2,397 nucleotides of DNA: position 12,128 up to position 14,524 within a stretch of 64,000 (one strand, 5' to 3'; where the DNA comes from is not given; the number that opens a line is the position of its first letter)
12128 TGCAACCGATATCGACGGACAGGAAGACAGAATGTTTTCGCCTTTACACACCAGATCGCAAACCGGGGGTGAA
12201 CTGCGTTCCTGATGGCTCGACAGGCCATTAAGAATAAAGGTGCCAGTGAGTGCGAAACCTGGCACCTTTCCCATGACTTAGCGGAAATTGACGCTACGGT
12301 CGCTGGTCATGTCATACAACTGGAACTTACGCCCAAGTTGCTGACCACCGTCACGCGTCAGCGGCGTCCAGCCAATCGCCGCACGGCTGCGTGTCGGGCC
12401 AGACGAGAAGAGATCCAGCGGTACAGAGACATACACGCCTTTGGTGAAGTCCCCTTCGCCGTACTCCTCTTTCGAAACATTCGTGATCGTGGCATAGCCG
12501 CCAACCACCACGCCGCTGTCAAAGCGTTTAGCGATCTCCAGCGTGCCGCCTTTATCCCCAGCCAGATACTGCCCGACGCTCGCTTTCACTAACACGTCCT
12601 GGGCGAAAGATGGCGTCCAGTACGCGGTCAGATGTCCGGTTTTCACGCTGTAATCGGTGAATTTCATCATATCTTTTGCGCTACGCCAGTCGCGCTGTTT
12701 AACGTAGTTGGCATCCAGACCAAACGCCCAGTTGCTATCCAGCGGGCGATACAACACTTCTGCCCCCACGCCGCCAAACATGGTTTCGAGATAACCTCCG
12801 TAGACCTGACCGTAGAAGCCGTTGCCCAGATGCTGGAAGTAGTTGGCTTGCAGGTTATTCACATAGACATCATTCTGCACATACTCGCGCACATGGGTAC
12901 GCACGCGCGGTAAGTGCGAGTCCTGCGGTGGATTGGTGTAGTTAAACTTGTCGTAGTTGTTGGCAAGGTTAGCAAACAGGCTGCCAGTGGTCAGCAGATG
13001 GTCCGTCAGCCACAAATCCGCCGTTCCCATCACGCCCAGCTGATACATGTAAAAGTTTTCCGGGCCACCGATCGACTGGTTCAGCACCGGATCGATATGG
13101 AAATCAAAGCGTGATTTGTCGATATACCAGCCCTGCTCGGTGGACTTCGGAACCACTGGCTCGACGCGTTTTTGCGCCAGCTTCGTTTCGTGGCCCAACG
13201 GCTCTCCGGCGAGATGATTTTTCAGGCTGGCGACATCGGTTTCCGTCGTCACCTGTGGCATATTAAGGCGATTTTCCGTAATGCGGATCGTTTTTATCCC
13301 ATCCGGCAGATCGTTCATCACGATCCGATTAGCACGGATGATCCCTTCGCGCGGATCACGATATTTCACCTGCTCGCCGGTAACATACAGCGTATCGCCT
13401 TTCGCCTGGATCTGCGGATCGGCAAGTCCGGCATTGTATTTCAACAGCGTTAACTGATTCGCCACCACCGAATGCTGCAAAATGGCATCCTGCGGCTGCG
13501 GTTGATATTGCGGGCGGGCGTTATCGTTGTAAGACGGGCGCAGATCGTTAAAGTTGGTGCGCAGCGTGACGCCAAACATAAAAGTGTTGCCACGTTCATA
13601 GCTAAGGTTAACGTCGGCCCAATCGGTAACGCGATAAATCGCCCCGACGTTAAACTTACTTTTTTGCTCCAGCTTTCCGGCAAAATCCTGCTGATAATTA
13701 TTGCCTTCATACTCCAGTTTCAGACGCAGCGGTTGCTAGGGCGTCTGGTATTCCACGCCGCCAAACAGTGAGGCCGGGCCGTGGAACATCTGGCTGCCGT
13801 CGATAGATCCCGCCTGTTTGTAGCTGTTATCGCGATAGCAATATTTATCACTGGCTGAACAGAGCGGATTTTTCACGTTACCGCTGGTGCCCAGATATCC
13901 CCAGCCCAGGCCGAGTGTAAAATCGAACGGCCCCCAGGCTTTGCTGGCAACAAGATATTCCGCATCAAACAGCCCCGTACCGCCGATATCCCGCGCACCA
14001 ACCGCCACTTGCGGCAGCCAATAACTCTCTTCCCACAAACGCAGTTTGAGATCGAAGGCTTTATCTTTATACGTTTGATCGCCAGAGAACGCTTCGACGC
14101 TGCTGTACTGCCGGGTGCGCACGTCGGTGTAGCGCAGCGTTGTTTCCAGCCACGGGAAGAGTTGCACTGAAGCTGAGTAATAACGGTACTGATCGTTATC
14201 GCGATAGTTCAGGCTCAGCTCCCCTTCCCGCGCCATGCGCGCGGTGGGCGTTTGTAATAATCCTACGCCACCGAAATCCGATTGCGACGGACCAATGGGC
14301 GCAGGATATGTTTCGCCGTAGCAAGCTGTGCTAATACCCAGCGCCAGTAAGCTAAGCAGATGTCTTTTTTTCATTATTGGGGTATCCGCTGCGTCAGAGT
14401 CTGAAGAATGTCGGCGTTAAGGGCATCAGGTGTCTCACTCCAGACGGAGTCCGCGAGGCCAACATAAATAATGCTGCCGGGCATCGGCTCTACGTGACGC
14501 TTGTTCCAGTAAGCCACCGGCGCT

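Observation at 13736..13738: Single in-frame TAG splits yjbH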

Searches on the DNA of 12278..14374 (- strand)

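Call 4: search_dna_similar(query=window:12278-14374:-, collection=ecoli_genomes, mode=near, max_rows=40)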
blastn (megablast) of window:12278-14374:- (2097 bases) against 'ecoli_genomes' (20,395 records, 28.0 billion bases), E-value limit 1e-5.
Records with a match: 5414; places in all: 5414; records where one place covers at least 80% of the query: 5411.
Genomes with a match: 5414 of 5426; with a place that covers at least 80% of the query: 5411. Places per genome that has any: lowest 1, median 1, highest 1. On chromosomes: 5413 places; on plasmids: 1.
Best place of each record, by identity: >=99% 565; 95-99% 4840; 90-95% 9.
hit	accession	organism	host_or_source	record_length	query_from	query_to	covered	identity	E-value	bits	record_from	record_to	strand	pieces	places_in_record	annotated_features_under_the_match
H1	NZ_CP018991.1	Escherichia coli strain Ecol_AZ146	Homo sapiens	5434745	1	2097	100%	100.0%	0e+0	3873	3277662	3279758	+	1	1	yjbH: YjbH domain-containing protein | yjbG: capsule biosynthesis GfcC family protein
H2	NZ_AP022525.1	Escherichia coli strain THO-003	Homo sapiens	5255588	1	2097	100%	100.0%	0e+0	3873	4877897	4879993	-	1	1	yjbH: YjbH domain-containing protein | yjbG: capsule biosynthesis GfcC family protein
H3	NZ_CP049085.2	Escherichia coli strain p4A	Homo sapiens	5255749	1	2097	100%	100.0%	0e+0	3873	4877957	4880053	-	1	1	yjbH: YjbH domain-containing protein | yjbG: capsule biosynthesis GfcC family protein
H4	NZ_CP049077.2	Escherichia coli strain p11A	Homo sapiens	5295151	1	2097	100%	100.0%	0e+0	3873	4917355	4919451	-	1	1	yjbH: YjbH domain-containing protein | yjbG: capsule biosynthesis GfcC family protein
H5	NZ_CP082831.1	Escherichia coli strain SCAID WND1-2021 (1/128)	Homo sapiens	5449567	1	2097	100%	100.0%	0e+0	3873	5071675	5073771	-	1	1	yjbH: YjbH domain-containing protein | yjbG: capsule biosynthesis GfcC family protein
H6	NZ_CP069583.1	Escherichia coli strain FDAARGOS_1265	Homo sapiens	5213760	1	2097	100%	100.0%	0e+0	3873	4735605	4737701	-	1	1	yjbH: YjbH domain-containing protein | yjbG: capsule biosynthesis GfcC family protein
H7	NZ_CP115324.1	Escherichia coli strain CUVET17-1136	dog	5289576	1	2097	100%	100.0%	0e+0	3873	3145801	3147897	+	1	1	yjbH: YjbH domain-containing protein | yjbG: capsule biosynthesis GfcC family protein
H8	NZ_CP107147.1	Escherichia coli strain R14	human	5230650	1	2097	100%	100.0%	0e+0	3873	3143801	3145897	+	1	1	yjbH: YjbH domain-containing protein | yjbG: capsule biosynthesis GfcC family protein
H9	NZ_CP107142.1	Escherichia coli strain S3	human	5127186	1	2097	100%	100.0%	0e+0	3873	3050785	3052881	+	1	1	yjbH: YjbH domain-containing protein | yjbG: capsule biosynthesis GfcC family protein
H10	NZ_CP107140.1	Escherichia coli strain S4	human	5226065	1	2097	100%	100.0%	0e+0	3873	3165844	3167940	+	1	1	yjbH: YjbH domain-containing protein | yjbG: capsule biosynthesis GfcC family protein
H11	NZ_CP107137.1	Escherichia coli strain S5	human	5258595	1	2097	100%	100.0%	0e+0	3873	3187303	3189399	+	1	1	yjbH: YjbH domain-containing protein | yjbG: capsule biosynthesis GfcC family protein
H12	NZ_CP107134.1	Escherichia coli strain S6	human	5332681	1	2097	100%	100.0%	0e+0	3873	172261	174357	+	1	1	yjbH: YjbH domain-containing protein | yjbG: capsule biosynthesis GfcC family protein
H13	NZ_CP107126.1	Escherichia coli strain S8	human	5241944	1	2097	100%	100.0%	0e+0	3873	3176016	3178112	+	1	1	yjbH: YjbH domain-containing protein | yjbG: capsule biosynthesis GfcC family protein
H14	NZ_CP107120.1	Escherichia coli strain S12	human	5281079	1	2097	100%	100.0%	0e+0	3873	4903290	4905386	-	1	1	yjbH: YjbH domain-containing protein | yjbG: capsule biosynthesis GfcC family protein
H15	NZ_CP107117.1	Escherichia coli strain S13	human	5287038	1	2097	100%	100.0%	0e+0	3873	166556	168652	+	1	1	yjbH: YjbH domain-containing protein | yjbG: capsule biosynthesis GfcC family protein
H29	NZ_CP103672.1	Escherichia coli O25b:H4-ST131 strain 4433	Homo sapiens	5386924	1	2097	100%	100.0%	0e+0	3873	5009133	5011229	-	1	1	yjbH: YjbH domain-containing protein | yjbG: capsule biosynthesis GfcC family protein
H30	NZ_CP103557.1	Escherichia coli O25b:H4-ST131 strain 4993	Homo sapiens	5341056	1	2097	100%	100.0%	0e+0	3873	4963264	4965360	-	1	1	yjbH: YjbH domain-containing protein | yjbG: capsule biosynthesis GfcC family protein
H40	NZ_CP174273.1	Escherichia coli O25b:H4-ST131 strain MB1159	Homo sapiens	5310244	1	2097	100%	100.0%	0e+0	3873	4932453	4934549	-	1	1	yjbH: YjbH domain-containing protein | yjbG: capsule biosynthesis GfcC family protein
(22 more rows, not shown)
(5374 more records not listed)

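Call 5: get_annotated_region(hit=H29, flank=4000)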
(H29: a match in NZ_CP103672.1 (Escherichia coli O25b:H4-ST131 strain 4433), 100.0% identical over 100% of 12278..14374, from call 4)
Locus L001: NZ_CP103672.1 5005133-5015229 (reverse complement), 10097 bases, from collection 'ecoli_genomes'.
description: Escherichia coli O25b:H4-ST131 strain 4433 chromosome, complete genome
organism: Escherichia coli O25b:H4-ST131 strain 4433 (NCBI taxid 941322)
replicon: chromosome; assembly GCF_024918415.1
host: Homo sapiens; source: blood; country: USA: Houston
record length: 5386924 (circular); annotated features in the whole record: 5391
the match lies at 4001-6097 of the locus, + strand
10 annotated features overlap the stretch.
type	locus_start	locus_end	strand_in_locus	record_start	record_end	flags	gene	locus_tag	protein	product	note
CDS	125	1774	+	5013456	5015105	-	pgi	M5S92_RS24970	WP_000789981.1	glucose-6-phosphate isomerase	-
CDS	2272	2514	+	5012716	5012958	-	yjbE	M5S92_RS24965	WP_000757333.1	exopolysaccharide production protein YjbE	-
CDS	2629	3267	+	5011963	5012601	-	yjbF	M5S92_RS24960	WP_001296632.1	YjbF family lipoprotein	-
CDS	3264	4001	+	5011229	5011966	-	yjbG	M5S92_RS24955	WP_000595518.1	capsule biosynthesis GfcC family protein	-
CDS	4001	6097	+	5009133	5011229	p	yjbH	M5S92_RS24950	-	YjbH domain-containing protein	internal stop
CDS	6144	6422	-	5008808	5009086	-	-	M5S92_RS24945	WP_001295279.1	periplasmic protein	-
CDS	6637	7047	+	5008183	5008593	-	psiE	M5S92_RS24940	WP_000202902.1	phosphate-starvation-inducible protein PsiE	-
CDS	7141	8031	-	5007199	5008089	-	malG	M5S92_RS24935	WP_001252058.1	maltose ABC transporter permease MalG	-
CDS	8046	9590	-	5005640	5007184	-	malF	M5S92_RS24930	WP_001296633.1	maltose ABC transporter permease MalF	-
CDS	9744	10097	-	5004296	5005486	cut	malE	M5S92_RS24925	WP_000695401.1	maltose/maltodextrin ABC transporter substrate-binding protein MalE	-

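Call 6: search_dna_similar(query=window:12278-14374:-, collection=ecoli_genomes, mode=near, max_rows=60, rows=spread)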
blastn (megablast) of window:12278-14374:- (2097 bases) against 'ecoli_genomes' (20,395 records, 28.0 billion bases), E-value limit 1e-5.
Records with a match: 5414; places in all: 5414; records where one place covers at least 80% of the query: 5411.
Genomes with a match: 5414 of 5426; with a place that covers at least 80% of the query: 5411. Places per genome that has any: lowest 1, median 1, highest 1. On chromosomes: 5413 places; on plasmids: 1.
Best place of each record, by identity: >=99% 565; 95-99% 4840; 90-95% 9.
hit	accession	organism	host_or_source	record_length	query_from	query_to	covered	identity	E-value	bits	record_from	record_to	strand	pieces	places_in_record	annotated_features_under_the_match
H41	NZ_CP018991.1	Escherichia coli strain Ecol_AZ146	Homo sapiens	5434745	1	2097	100%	100.0%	0e+0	3873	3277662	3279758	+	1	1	yjbH: YjbH domain-containing protein | yjbG: capsule biosynthesis GfcC family protein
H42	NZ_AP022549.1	Escherichia coli strain THO-015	Homo sapiens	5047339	1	2097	100%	100.0%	0e+0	3868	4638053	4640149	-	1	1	yjbH: YjbH domain-containing protein | yjbG: capsule biosynthesis GfcC family protein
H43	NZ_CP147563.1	Escherichia coli strain GN04204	Homo sapiens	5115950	1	2097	100%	100.0%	0e+0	3868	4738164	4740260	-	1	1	yjbH: YjbH domain-containing protein | yjbG: capsule biosynthesis GfcC family protein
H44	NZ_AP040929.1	Escherichia coli strain d1-7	Homo sapiens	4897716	1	2097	100%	100.0%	0e+0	3868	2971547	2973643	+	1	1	yjbH: YjbH domain-containing protein | yjbG: capsule biosynthesis GfcC family protein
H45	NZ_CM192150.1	Escherichia coli strain Ec-23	Homo sapiens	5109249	1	2097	100%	100.0%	0e+0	3868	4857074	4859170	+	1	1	yjbH: YjbH domain-containing protein | yjbG: capsule biosynthesis GfcC family protein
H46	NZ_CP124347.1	Escherichia coli strain AVS0283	wastewater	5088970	1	2097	100%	99.6%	0e+0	3823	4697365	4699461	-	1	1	yjbH: YjbH domain-containing protein | yjbG: capsule biosynthesis GfcC family protein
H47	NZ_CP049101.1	Escherichia coli strain EC28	Homo sapiens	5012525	1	2097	100%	99.4%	0e+0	3801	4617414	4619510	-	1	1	yjbH: YjbH domain-containing protein | yjbG: capsule biosynthesis GfcC family protein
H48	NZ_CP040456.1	Escherichia coli strain UPEC132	Homo sapiens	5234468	1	2097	100%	98.4%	0e+0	3690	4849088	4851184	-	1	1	yjbH: YjbH domain-containing protein | yjbG: capsule biosynthesis GfcC family protein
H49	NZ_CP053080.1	Escherichia coli strain HB37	chicken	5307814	1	2097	100%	98.4%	0e+0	3685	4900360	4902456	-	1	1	yjbH: YjbH domain-containing protein | yjbG: capsule biosynthesis GfcC family protein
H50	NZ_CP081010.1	Escherichia coli strain 25POL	LAB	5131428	1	2097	100%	98.3%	0e+0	3679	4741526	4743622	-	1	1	yjbH: YjbH domain-containing protein | yjbG: capsule biosynthesis GfcC family protein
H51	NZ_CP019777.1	Escherichia coli NU14 strain NU14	Homo sapiens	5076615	1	2097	100%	98.2%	0e+0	3663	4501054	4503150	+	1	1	yjbH: YjbH domain-containing protein | yjbG: capsule biosynthesis GfcC family protein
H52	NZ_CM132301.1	Escherichia coli strain 2022E04-002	Homo sapiens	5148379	1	2097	100%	98.2%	0e+0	3663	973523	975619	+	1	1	yjbH: YjbH domain-containing protein | yjbG: capsule biosynthesis GfcC family protein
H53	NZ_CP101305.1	Escherichia coli strain 2002-3211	Homo sapiens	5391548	1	2097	100%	97.7%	0e+0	3602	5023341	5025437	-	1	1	yjbH: YjbH domain-containing protein | yjbG: capsule biosynthesis GfcC family protein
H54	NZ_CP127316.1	Escherichia coli strain Ch1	Gallus gallus domesticus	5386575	1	2097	100%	97.6%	0e+0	3591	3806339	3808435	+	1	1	yjbH: YjbH domain-containing protein | yjbG: capsule biosynthesis GfcC family protein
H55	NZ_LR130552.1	Escherichia coli strain MS14386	Homo sapiens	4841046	1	2097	100%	97.6%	0e+0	3591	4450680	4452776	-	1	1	yjbH: YjbH domain-containing protein | yjbG: capsule biosynthesis GfcC family protein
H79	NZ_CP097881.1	Escherichia coli str. K-12 substr. MG1655 strain K-12 ...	not applicable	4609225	1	2097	100%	97.3%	0e+0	3563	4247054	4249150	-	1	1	yjbH: YjbH domain-containing protein | yjbG: capsule biosynthesis GfcC family protein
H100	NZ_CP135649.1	Escherichia coli strain TUM14664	missing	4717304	1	2097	62%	97.0%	0e+0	2202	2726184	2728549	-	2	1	YjbH domain-containing protein | IS5-like element IS903B family transposase | hypothetical protein | yjbG: capsule biosynthesis GfcC family protein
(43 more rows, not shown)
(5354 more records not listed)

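Call 7: get_annotated_region(hit=H79, flank=200)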
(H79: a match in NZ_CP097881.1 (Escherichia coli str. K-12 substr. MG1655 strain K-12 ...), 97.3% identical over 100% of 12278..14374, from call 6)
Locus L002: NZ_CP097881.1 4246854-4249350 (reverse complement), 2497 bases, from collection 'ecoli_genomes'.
description: Escherichia coli str. K-12 substr. MG1655 strain K-12 chromosome, complete genome
organism: Escherichia coli str. K-12 substr. MG1655 strain K-12 substr. MG1655 (NCBI taxid 511145)
replicon: chromosome; assembly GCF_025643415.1
host: not applicable; source: not applicable; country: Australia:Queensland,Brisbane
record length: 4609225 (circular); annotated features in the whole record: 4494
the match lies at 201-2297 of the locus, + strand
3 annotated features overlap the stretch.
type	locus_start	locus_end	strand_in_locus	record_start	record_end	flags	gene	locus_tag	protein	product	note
CDS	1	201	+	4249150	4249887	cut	yjbG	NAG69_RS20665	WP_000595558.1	capsule biosynthesis GfcC family protein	-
CDS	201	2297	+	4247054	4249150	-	yjbH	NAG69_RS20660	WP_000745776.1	YjbH domain-containing protein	-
CDS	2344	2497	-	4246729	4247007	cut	-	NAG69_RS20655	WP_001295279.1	periplasmic protein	-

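Call 8: get_annotated_region(hit=H46, flank=200)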
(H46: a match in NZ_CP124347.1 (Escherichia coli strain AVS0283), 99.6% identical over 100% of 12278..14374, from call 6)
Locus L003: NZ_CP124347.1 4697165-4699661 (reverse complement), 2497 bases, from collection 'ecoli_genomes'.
description: Escherichia coli strain AVS0283 chromosome, complete genome
organism: Escherichia coli strain AVS0283 (NCBI taxid 562)
replicon: chromosome; assembly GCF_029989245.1
host: -; source: wastewater; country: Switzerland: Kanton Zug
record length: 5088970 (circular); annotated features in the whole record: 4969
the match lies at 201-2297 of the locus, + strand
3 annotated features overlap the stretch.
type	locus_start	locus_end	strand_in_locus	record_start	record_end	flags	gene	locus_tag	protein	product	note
CDS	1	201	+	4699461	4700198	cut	yjbG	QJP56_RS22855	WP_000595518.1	capsule biosynthesis GfcC family protein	-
CDS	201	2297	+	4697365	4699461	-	yjbH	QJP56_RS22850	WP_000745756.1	YjbH domain-containing protein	-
CDS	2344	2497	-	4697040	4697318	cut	-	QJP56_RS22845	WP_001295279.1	periplasmic protein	-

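Call 9: get_annotated_region(hit=H47, flank=200)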
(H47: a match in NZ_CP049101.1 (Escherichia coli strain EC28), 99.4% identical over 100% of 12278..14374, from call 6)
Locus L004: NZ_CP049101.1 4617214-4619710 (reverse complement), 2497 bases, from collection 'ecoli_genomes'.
description: Escherichia coli strain EC28 chromosome, complete genome
organism: Escherichia coli strain EC28 (NCBI taxid 562)
replicon: chromosome; assembly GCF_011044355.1
host: Homo sapiens; source: urine; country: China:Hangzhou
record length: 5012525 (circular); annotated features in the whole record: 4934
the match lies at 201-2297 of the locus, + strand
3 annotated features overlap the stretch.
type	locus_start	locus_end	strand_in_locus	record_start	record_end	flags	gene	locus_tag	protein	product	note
CDS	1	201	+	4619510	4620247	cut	yjbG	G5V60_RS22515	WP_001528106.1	capsule biosynthesis GfcC family protein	-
CDS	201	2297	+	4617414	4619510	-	yjbH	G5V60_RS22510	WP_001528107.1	YjbH domain-containing protein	-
CDS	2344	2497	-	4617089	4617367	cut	-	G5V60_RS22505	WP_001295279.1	periplasmic protein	-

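Call 10: get_annotated_region(hit=H48, flank=200)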
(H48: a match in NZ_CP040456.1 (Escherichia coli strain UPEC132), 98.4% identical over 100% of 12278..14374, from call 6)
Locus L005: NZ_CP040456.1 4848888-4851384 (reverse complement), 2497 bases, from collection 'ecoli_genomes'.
description: Escherichia coli strain UPEC132 chromosome, complete genome
organism: Escherichia coli strain UPEC132 (NCBI taxid 562)
replicon: chromosome; assembly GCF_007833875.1
host: Homo sapiens; source: urinary; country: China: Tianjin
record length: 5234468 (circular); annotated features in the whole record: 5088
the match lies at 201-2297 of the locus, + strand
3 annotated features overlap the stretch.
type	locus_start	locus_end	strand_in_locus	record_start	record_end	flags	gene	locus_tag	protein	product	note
CDS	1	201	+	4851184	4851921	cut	yjbG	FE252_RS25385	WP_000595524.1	capsule biosynthesis GfcC family protein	-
CDS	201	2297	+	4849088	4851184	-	yjbH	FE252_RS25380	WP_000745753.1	YjbH domain-containing protein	-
CDS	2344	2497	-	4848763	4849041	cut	-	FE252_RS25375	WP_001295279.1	periplasmic protein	-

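Call 11: get_annotated_region(hit=H42, flank=200)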
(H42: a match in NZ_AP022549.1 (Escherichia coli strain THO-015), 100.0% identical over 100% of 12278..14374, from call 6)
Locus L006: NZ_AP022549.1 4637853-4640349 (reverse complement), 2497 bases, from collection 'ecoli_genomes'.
description: Escherichia coli strain THO-015 chromosome, complete genome
organism: Escherichia coli strain THO-015 (NCBI taxid 562)
replicon: chromosome; assembly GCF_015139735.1
host: Homo sapiens; source: -; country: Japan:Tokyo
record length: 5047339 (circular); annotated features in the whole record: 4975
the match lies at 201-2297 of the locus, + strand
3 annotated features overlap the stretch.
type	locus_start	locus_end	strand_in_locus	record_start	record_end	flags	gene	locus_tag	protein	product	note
CDS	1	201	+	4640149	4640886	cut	yjbG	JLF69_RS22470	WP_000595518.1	capsule biosynthesis GfcC family protein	-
CDS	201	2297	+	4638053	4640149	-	yjbH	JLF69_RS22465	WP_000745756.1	YjbH domain-containing protein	-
CDS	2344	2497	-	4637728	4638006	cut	-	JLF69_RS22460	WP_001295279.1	periplasmic protein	-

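Call 12: get_annotated_region(hit=H43, flank=200)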
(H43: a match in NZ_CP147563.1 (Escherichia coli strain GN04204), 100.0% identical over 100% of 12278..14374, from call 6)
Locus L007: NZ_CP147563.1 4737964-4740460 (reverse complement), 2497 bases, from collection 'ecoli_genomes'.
description: Escherichia coli strain GN04204 chromosome, complete genome
organism: Escherichia coli strain GN04204 (NCBI taxid 562)
replicon: chromosome; assembly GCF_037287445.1
host: Homo sapiens; source: bloodstream; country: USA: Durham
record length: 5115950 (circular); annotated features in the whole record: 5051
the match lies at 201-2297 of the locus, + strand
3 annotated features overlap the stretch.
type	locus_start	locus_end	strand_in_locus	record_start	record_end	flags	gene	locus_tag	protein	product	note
CDS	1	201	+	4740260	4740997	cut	yjbG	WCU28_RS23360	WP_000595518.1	capsule biosynthesis GfcC family protein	-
CDS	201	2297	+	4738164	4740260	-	yjbH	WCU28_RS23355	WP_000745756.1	YjbH domain-containing protein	-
CDS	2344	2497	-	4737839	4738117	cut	-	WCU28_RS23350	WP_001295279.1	periplasmic protein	-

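Call 13: get_annotated_region(hit=H44, flank=200)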
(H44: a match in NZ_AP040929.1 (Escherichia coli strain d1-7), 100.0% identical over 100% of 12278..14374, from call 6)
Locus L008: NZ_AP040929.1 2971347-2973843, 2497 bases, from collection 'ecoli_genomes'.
description: Escherichia coli strain d1-7 chromosome, complete genome
organism: Escherichia coli strain d1-7 (NCBI taxid 562)
replicon: chromosome; assembly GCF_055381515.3
host: Homo sapiens; source: -; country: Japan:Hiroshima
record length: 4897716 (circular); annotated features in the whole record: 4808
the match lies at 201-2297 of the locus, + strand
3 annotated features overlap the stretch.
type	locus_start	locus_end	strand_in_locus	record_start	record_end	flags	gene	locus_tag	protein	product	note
CDS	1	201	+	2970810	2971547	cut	yjbG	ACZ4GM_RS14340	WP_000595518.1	capsule biosynthesis GfcC family protein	-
CDS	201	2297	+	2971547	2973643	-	yjbH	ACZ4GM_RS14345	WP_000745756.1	YjbH domain-containing protein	-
CDS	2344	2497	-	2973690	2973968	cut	-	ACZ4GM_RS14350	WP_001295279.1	periplasmic protein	-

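Call 14: get_annotated_region(hit=H45, flank=200)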
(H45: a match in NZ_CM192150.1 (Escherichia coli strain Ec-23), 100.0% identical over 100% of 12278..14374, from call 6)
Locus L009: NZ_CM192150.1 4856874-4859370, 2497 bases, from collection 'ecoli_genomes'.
description: Escherichia coli strain Ec-23 chromosome, whole genome shotgun sequence
organism: Escherichia coli strain Ec-23 (NCBI taxid 562)
replicon: chromosome; assembly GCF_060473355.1
host: Homo sapiens; source: urine; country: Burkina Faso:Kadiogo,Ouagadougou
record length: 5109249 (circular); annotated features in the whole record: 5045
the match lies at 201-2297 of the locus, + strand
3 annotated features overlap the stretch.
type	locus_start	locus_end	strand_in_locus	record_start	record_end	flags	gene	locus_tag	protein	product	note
CDS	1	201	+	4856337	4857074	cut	yjbG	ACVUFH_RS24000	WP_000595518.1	capsule biosynthesis GfcC family protein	-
CDS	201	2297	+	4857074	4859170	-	yjbH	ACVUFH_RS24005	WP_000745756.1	YjbH domain-containing protein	-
CDS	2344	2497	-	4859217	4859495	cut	-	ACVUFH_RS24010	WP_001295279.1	periplasmic protein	-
